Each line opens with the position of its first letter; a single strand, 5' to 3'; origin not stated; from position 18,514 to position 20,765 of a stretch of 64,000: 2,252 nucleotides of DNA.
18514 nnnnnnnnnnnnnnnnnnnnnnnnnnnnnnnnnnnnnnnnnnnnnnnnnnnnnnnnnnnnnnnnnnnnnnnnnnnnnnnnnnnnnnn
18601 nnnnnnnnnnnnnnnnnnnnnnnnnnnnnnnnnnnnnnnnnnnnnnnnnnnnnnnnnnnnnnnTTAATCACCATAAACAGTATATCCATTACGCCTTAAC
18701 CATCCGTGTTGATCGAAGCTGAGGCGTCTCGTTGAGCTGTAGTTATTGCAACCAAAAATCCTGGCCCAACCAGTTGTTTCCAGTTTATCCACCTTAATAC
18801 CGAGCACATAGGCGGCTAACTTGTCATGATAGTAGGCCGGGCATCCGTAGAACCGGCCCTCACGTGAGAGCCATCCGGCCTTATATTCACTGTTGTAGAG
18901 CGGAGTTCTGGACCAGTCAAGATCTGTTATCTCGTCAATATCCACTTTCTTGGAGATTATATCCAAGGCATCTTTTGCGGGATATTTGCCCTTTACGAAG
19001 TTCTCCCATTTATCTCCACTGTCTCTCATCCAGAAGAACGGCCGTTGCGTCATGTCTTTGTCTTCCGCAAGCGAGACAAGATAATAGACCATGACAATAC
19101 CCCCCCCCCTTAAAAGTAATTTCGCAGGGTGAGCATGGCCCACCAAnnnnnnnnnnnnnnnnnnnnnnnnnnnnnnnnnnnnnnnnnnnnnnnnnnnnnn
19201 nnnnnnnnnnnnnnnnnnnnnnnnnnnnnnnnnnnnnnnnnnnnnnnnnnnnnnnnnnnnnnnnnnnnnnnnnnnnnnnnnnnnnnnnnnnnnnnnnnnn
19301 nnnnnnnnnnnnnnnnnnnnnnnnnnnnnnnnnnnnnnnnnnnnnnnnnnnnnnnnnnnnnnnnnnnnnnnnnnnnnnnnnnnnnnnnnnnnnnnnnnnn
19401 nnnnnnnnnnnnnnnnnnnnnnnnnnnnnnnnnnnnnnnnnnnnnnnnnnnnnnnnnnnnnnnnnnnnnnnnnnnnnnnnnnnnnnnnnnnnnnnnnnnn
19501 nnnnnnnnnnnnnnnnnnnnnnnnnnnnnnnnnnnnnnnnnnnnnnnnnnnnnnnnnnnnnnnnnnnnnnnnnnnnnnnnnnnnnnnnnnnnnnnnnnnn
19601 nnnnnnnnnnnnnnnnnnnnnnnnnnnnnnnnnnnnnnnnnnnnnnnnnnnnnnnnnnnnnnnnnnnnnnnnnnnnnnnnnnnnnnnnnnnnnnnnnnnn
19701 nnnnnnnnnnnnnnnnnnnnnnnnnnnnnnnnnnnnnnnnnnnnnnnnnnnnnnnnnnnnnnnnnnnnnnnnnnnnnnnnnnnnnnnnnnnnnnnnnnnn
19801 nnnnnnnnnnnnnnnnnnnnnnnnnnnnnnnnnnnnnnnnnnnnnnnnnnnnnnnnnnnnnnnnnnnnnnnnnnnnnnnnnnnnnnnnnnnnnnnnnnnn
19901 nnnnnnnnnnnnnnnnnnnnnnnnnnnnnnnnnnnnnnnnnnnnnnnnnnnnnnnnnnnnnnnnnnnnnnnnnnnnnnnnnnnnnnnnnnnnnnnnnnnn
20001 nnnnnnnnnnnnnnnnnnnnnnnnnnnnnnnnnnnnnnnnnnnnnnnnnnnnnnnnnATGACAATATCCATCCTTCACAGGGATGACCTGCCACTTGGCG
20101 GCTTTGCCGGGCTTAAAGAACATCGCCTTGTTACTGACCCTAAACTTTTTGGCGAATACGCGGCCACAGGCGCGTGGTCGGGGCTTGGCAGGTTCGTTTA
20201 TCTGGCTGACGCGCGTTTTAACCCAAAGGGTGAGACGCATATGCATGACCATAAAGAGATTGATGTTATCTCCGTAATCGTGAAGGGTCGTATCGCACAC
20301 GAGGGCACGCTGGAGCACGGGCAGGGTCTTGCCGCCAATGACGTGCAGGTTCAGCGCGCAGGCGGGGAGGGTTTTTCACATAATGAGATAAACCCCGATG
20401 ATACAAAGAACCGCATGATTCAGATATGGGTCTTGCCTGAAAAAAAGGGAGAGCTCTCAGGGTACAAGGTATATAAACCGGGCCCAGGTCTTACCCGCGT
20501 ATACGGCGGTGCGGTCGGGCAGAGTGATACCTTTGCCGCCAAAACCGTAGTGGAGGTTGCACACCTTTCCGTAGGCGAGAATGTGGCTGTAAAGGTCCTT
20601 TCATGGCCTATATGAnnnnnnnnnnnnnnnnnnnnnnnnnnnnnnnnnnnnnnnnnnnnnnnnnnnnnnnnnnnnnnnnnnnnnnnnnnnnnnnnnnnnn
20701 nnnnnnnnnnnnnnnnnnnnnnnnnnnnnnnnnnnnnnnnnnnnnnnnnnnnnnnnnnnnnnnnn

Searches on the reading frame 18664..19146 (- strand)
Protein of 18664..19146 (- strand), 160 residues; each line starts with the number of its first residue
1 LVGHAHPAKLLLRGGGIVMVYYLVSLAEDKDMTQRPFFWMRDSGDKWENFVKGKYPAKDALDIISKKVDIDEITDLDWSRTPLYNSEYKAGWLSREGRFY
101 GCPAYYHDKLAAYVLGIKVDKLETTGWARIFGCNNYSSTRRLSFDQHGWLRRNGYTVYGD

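Call 3: search_protein_families(library=pfam, proteins=[window:18664-19146:-], max_evalue=0.01)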
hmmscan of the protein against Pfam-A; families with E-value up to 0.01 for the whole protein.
window:18664-19146:- (160 aa): 0 families

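Call 33: search_protein_families(library=phrogs, proteins=[window:18664-19092:-], max_evalue=0.01)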
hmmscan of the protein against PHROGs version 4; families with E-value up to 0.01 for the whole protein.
window:18664-19092:- (142 aa): 1 family
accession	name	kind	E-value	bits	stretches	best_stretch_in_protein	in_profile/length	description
phrog_30541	-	unknown function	1.6e-05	25.8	1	49-119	70-139/185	-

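Call 36: find_homologous_proteins(query=window:18664-19092:-, max_evalue=0.001)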
Query window:18664-19092:- (142 aa): 13 proteins with E <= 0.001 among 23 candidates.
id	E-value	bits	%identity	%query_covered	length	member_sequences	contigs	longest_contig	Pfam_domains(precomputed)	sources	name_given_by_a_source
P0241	5.1e-95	334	100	100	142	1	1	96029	-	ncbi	-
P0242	2.4e-72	260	78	100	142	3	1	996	-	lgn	-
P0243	1.3e-70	254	77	100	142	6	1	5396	-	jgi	-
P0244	6.0e-54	200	62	100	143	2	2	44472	-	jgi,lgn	-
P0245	1.4e-53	199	61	99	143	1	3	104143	-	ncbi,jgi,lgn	-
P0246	2.4e-53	198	62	100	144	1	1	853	-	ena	-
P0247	5.3e-53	197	61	100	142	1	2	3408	-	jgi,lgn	-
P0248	5.9e-48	181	55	99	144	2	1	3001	-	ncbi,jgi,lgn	-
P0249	8.9e-48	180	56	99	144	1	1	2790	-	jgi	jgi:hypothetical protein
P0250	1.0e-47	180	56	99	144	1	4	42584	-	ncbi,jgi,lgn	-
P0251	2.0e-36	143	45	99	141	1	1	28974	-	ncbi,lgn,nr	ncbi:MAG: hypothetical protein HY954_09790 [Deltaproteobacteria bacterium]|nr:hypothetical protein [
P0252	6.2e-26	109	43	96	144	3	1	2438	-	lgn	-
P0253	1.6e-24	105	42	96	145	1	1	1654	-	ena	-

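Call 38: find_encoding_contigs(protein=P0243, flank=10000, max_places=3)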
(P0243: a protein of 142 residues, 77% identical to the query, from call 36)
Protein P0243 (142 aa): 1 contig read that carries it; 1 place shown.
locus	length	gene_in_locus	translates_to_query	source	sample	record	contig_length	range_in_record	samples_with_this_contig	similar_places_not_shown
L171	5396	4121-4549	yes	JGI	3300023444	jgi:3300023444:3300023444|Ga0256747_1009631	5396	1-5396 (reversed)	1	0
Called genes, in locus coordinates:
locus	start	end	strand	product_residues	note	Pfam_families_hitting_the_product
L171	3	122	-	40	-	?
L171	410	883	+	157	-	PF13664:DUF4149 (weak), PF05425:CopD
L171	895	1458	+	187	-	PF01209:Ubie_methyltran, PF13489:Methyltransf_23 (weak), PF13847:Methyltransf_31, PF08241:Methyltransf_11, PF08242:Methyltransf_12, PF13649:Methyltransf_25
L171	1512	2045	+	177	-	PF01661:Macro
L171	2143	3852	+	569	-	PF02554:CstA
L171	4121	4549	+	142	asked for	-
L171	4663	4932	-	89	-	-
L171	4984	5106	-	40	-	-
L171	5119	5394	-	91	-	?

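Call 39: find_encoding_contigs(protein=P0245, flank=10000, max_places=3)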
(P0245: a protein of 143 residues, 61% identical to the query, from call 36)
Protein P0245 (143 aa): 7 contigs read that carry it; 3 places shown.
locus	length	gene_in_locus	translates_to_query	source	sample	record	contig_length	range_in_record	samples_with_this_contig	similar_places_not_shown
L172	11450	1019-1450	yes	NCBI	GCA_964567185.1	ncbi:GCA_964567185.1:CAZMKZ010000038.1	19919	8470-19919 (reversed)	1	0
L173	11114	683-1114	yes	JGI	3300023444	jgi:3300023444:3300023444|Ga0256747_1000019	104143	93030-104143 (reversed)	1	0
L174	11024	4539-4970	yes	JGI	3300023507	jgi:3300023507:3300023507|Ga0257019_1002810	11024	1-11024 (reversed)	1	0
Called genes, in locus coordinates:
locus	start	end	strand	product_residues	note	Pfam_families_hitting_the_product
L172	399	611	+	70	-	-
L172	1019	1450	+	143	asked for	-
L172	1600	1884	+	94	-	-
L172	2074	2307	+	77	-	PF01037:AsnC_trans_reg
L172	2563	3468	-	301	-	PF02899:Phage_int_SAM_1, PF13495:Phage_int_SAM_4 (weak), PF00589:Phage_integrase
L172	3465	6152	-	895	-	PF08335:GlnD_UR_UTase, PF01842:ACT (faint), PF13291:ACT_4 (faint), PF24931:ACT_ACR9_3rd, PF26956:ACT_ACR_D1 (weak)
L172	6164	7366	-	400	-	PF11741:AMIN, PF24837:AMIN-like (faint), PF01520:Amidase_3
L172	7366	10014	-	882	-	PF01624:MutS_I, PF05188:MutS_II, PF05192:MutS_III, PF05190:MutS_IV, PF00488:MutS_V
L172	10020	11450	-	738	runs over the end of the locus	PF03065:Glyco_hydro_57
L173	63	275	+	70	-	-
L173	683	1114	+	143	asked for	-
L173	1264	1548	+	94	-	-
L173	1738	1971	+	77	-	PF01037:AsnC_trans_reg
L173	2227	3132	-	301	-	PF02899:Phage_int_SAM_1, PF13495:Phage_int_SAM_4 (weak), PF00589:Phage_integrase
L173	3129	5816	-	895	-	PF08335:GlnD_UR_UTase, PF01842:ACT (faint), PF13291:ACT_4 (faint), PF24931:ACT_ACR9_3rd, PF26956:ACT_ACR_D1 (weak)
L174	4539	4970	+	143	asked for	-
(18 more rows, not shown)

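Call 45: search_solved_structures(query=window:18664-19092:-, max_evalue=1)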
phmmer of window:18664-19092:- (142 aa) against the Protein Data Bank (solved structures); distinct sequences matched with E-value up to 1: 1.
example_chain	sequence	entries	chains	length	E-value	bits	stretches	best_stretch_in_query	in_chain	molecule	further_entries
8q82_A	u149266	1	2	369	0.59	13.4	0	58-98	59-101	Photorhabdus luminescens subsp. laumondii TTO1 complete genome segment 3/17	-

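Call 55: search_dna_similar(query=window:18664-19092:-, collection=phages, mode=protein, max_evalue=0.001, max_rows=10)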
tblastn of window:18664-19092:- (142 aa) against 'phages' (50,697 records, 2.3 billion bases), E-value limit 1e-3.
No match.

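Call 57: predict_structure(alignment_id=A4)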
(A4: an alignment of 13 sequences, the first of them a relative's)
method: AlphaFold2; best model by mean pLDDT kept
length: 142 residues; sequences in the alignment: 13
mean_pLDDT: 84.2   pTM: 0.67
mean pLDDT of the five models: 84.2, 83.8, 80.1, 75.4, 72.6
residues with pLDDT >= 90: 43; 70-90: 86; 50-70: 12; < 50: 1
segments of 3 or more residues with pLDDT < 50: none
pLDDT, mean of each block of 10 residues (from residue 1): 89 89 90 83 91 65 73 87 83 81 89 87 91 87 54
secondary structure, 60 per line:
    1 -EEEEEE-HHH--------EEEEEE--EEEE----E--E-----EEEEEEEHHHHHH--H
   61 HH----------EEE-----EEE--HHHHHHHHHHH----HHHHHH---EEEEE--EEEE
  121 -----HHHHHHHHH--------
elements in order: E2-7 E20-25 E28-31 E45-51 H52-57 E73-75 E81-83 H86-96 H101-106 E110-114 E117-120 H126-134

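Call 60: fold_search(model_id=the predicted structure, library=pdb)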
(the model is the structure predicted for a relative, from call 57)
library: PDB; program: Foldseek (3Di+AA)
matches with E <= 10: 110; with E <= 0.001: 0
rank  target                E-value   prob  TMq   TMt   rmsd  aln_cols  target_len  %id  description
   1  1bwn_A                1.0e+00  0.02  0.14  0.13  13.9       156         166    9  PH DOMAIN AND BTK MOTIF FROM BRUTON'S TYROSINE KINASE MUTANT E41K IN COMPLEX WITH INS(1,3,4,5)P4 (released 1999-06-15)
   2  1fmv                  1.5e+00  0.09  0.18  0.04   7.0        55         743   13  CRYSTAL STRUCTURE OF THE APO MOTOR DOMAIN OF DICTYOSTELLIUM MYOSIN II (released 2000-11-22)
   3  1mmn                  1.7e+00  0.03  0.16  0.05   9.9       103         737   13  X-RAY STRUCTURES OF THE MGADP, MGATPGAMMAS, AND MGAMPPNP COMPLEXES OF THE DICTYOSTELIUM DISCOIDEUM MYOSIN MOTOR DOMAIN (released 1997-12-03)
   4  2w82_B                1.9e+00  0.14  0.22  0.19   5.5        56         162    9  The structure of ArdA (released 2009-01-27)
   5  8a2f_B                2.0e+00  0.18  0.25  0.28   5.1        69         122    9  Crystal Structure of Ljunganvirus 1 2A protein (released 2023-06-14)
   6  4c5i_A                2.1e+00  0.04  0.23  0.10  13.3       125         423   13  Crystal structure of MBTD1 YY1 complex (released 2013-11-13)
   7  7zuo_F                2.2e+00  0.06  0.25  0.28   8.6       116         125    9  Crystal Structure of Ljungan virus 4 2A2 protein, P212121 form (released 2023-05-24)
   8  8a2e_BBB              2.2e+00  0.05  0.27  0.28  18.2       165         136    7  Crystal Structure of Human Parechovirus 3 2A protein (released 2023-06-14)
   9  2elb                  2.4e+00  0.05  0.15  0.07   8.3        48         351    8  Crystal Structure of the BAR-PH domain of human APPL1 (released 2007-05-29)
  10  3voq_A                2.5e+00  0.04  0.15  0.17   9.4        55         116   14  Crystal structure of the pleckstrin homology domain of human Sin1, a TORC2 subunit (released 2012-04-11)
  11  1fmw                  2.5e+00  0.03  0.16  0.05   9.9       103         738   14  CRYSTAL STRUCTURE OF THE MGATP COMPLEX FOR THE MOTOR DOMAIN OF DICTYOSTELIUM MYOSIN II (released 2000-11-22)
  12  1d1c                  2.7e+00  0.06  0.16  0.04   7.6        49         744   12  DICTYOSTELIUM MYOSIN S1DC (MOTOR DOMAIN FRAGMENT) COMPLEXED WITH N-METHYL-O-NITROPHENYL AMINOETHYLDIPHOSPHATE BERYLLIUM  (released 2000-01-12)
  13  1dar                  2.7e+00  0.04  0.14  0.05   8.6        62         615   13  ELONGATION FACTOR G IN COMPLEX WITH GDP (released 1996-07-11)
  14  2dtc_B                2.7e+00  0.02  0.13  0.15  11.4        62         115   18  Crystal structure of MS0666 (released 2007-01-12)
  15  6q6g_A                2.7e+00  0.02  0.15  0.03  12.6        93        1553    9  Cryo-EM structure of the APC/C-Cdc20-Cdk2-cyclinA2-Cks2 complex, the D1 box class (released 2019-09-11)
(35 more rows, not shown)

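Call 64: fold_search(model_id=the predicted structure, library=viral)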
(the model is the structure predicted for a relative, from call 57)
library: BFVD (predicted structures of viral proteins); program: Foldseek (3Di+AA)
matches with E <= 10: 239; with E <= 0.001: 0
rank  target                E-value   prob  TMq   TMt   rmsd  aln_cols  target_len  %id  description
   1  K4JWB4                1.7e-03  1.00  0.42  0.35   2.3        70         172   26  Uncharacterized protein [Caulobacter phage CcrColossus]
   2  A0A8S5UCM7            1.0e-02  1.00  0.42  0.48   2.7        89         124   21  Uncharacterized protein [Siphoviridae sp. ctgN495]
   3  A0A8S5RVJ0            1.4e-02  0.90  0.34  0.35   7.5       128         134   23  Uncharacterized protein [Siphoviridae sp. ctHip2]
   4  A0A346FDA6            8.4e-02  1.00  0.44  0.31   3.0        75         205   21  Uncharacterized protein [Sphingomonas phage Scott]
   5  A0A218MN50            2.6e-01  0.92  0.30  0.26   2.8        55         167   13  Uncharacterized protein [uncultured virus]
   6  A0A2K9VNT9            5.4e-01  0.09  0.17  0.22   7.6        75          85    8  Uncharacterized protein [Shigella phage Sf20]
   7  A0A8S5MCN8            6.9e-01  0.12  0.25  0.13   7.8       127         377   11  Uncharacterized protein [Siphoviridae sp. ctDyb2]
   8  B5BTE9                8.3e-01  0.35  0.25  0.25   6.2        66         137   12  Polyprotein (Fragment) [Human parechovirus 3]
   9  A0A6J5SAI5            1.1e+00  0.16  0.22  0.43   4.5        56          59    9  Uncharacterized protein [uncultured Caudovirales phage]
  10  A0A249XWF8            1.1e+00  0.04  0.22  0.14  16.6       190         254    9  Nuclease associated modular domain-containing protein [Proteus phage PM2]
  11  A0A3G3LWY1            1.1e+00  0.06  0.16  0.24  12.5        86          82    7  Uncharacterized protein [Mycobacterium phage Riparian]
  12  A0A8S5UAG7            1.4e+00  0.15  0.20  0.09   6.5        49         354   10  Collagen triple helix repeat protein [Caudovirales sp. ctCVG11]
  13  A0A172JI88            1.4e+00  0.11  0.26  0.27   6.3        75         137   13  Uncharacterized protein [Bacillus phage AR9]
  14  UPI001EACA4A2         1.5e+00  0.44  0.20  0.09   1.6        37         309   14  (no name look-up for this kind of identifier)
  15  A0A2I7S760            1.8e+00  0.23  0.24  0.40   3.3        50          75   18  (no name in the UniProt tables at hand)
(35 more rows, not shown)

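Call 77: search_protein_families(library=padloc, proteins=[window:18664-19092:-], max_evalue=0.01)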
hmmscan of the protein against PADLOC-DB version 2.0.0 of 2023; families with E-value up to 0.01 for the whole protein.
window:18664-19092:- (142 aa): 0 families

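Call 78: search_protein_families(library=ncbifam, proteins=[window:18664-19092:-], max_evalue=0.01)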
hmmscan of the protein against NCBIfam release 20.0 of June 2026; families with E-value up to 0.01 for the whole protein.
window:18664-19092:- (142 aa): 0 families

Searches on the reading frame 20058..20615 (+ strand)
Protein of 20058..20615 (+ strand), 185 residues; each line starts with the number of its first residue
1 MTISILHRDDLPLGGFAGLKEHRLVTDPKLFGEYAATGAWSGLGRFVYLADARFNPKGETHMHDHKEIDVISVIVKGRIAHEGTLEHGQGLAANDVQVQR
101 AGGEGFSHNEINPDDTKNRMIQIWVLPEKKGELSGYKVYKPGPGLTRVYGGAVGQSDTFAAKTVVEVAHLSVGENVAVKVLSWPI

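Call 3: search_protein_families(library=pfam, proteins=[window:20058-20615:+], max_evalue=0.01)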
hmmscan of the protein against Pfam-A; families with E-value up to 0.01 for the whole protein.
window:20058-20615:+ (185 aa): 1 family
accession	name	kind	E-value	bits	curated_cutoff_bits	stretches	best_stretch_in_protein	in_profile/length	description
PF02678.22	Pirin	-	1.4e-10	41.6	26.1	1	59-125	42-108/108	Pirin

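Call 33: search_protein_families(library=phrogs, proteins=[window:20058-20615:+], max_evalue=0.01)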
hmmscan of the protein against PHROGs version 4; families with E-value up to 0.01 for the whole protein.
window:20058-20615:+ (185 aa): 0 families

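Call 47: list_cluster_members(proteins=[P0001, P0241, window:20058-20615:+, window:19282-19863:+, window:19270-19863:+, P0122, P0004])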
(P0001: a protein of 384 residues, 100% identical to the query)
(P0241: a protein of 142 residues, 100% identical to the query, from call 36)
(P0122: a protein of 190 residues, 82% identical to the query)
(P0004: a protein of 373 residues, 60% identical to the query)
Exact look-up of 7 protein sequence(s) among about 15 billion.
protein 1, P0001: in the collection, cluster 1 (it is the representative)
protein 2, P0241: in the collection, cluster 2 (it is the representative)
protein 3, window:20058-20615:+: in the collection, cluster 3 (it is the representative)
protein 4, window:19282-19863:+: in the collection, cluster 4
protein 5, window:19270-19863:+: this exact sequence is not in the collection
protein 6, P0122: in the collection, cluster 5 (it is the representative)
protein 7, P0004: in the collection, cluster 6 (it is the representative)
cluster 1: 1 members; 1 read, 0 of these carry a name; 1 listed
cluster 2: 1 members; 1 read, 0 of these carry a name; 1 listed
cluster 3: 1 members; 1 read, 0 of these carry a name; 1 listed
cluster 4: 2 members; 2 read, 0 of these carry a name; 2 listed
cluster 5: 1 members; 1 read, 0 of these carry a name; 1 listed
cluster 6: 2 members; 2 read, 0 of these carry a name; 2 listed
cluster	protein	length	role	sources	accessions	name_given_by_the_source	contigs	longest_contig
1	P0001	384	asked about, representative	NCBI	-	-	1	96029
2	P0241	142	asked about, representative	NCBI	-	-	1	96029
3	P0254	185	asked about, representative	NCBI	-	-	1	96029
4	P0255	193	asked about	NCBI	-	-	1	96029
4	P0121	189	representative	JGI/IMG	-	-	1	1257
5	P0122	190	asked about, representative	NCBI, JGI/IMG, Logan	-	-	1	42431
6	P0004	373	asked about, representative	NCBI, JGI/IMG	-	-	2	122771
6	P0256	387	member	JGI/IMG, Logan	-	-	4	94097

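Call 77: search_protein_families(library=padloc, proteins=[window:20058-20615:+], max_evalue=0.01)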
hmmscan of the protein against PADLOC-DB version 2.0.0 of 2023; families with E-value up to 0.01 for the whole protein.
window:20058-20615:+ (185 aa): 0 families

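Call 78: search_protein_families(library=ncbifam, proteins=[window:20058-20615:+], max_evalue=0.01)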
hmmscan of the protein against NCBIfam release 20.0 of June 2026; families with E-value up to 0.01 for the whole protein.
window:20058-20615:+ (185 aa): 0 families
